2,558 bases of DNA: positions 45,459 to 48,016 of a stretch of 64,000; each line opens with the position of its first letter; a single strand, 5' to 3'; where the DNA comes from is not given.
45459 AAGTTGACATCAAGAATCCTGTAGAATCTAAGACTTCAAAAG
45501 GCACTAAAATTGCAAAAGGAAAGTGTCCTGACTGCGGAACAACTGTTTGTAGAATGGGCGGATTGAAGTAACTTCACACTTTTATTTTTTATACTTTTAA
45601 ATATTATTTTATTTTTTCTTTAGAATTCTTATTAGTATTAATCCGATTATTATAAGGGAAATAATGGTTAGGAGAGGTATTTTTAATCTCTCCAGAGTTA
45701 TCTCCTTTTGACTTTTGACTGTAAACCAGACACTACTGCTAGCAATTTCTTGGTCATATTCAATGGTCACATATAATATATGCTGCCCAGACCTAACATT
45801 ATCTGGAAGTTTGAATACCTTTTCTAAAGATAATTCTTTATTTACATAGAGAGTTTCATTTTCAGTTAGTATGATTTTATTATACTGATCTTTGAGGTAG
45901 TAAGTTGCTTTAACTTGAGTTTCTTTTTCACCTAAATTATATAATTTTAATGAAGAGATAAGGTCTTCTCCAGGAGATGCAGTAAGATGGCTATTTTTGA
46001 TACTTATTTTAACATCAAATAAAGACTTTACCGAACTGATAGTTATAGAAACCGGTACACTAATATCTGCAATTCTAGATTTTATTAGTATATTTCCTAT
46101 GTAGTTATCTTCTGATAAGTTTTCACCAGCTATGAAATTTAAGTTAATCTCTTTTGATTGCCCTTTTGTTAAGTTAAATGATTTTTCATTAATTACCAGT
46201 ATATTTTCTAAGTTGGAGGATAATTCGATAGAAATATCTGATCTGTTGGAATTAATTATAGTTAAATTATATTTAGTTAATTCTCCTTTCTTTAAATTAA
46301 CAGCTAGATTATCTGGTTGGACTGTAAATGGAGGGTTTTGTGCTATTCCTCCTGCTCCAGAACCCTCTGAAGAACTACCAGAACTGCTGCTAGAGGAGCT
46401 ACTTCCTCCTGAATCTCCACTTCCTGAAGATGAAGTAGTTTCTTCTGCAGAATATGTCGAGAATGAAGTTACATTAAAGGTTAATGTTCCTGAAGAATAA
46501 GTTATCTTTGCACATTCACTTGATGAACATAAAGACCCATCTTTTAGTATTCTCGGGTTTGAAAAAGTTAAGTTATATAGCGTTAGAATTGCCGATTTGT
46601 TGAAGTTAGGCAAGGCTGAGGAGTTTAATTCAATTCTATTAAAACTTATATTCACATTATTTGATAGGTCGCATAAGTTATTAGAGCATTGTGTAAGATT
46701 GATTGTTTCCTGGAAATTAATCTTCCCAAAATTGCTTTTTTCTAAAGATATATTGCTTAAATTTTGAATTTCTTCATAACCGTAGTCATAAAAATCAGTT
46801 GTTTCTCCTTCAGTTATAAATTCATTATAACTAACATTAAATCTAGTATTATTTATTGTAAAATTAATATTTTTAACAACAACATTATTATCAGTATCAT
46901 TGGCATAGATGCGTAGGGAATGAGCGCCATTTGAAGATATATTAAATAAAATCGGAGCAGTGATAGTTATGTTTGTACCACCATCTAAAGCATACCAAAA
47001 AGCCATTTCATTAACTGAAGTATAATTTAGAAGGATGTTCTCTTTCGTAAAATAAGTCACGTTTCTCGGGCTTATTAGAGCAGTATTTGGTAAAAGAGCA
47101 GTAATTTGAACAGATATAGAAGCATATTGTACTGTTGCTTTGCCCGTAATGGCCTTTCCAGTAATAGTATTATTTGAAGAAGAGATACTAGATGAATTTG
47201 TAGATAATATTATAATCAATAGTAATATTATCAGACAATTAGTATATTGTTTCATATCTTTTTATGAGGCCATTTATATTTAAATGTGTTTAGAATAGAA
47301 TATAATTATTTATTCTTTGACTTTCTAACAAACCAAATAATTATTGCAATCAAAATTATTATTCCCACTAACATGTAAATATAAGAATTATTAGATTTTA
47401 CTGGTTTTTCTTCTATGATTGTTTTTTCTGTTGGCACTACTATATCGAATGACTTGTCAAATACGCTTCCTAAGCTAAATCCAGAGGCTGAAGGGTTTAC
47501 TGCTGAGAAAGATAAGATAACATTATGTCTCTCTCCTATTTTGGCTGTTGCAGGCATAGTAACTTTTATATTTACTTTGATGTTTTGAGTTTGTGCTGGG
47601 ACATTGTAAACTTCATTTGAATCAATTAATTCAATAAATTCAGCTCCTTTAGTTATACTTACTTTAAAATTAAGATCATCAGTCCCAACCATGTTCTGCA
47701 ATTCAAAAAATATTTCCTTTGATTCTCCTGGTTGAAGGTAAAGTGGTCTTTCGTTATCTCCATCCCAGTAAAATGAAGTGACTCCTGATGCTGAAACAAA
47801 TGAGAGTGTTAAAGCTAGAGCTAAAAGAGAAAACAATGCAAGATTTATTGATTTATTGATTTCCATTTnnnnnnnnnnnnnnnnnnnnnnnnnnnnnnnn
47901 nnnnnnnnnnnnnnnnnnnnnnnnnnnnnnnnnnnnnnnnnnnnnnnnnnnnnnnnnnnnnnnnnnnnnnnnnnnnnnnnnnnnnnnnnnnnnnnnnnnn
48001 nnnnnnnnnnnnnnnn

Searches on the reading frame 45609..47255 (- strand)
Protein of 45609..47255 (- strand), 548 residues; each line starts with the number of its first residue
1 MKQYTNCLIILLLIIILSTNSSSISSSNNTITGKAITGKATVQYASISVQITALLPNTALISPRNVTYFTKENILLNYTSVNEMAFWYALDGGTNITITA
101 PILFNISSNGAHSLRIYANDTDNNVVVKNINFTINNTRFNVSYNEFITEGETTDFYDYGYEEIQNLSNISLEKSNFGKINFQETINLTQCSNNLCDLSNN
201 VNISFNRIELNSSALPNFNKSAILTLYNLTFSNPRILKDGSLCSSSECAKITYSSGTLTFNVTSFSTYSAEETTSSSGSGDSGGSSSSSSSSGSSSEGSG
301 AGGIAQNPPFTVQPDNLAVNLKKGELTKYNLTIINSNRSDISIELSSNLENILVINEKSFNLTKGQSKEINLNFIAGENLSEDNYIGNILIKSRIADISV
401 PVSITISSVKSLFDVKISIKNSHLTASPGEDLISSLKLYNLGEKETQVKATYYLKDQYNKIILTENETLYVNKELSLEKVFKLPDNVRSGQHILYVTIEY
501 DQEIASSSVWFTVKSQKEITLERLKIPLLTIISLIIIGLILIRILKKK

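Call 45: search_protein_families(library=pfam, proteins=[window:45609-47255:-], max_evalue=0.01)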
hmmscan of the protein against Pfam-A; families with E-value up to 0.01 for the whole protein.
window:45609-47255:- (548 aa): 2 families
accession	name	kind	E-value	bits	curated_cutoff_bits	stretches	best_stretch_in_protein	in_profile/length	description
PF22076.2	Cep192_D6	-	0.0007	20.2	35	1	310-404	4-100/101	Cep192 domain 6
PF04096.20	Nucleoporin2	-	0.0011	19.6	28.4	0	146-229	4-92/148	Nup98-96 autopeptidase S59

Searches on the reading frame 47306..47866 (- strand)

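Call 45: search_protein_families(library=pfam, proteins=[window:47306-47866:-], max_evalue=0.01)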
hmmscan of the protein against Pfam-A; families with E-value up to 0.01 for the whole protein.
window:47306-47866:- (186 aa): 1 family
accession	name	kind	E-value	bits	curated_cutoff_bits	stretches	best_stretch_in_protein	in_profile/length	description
PF00746.26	Gram_pos_anchor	-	0.0014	19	20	0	159-185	15-41/43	LPXTG cell wall anchor motif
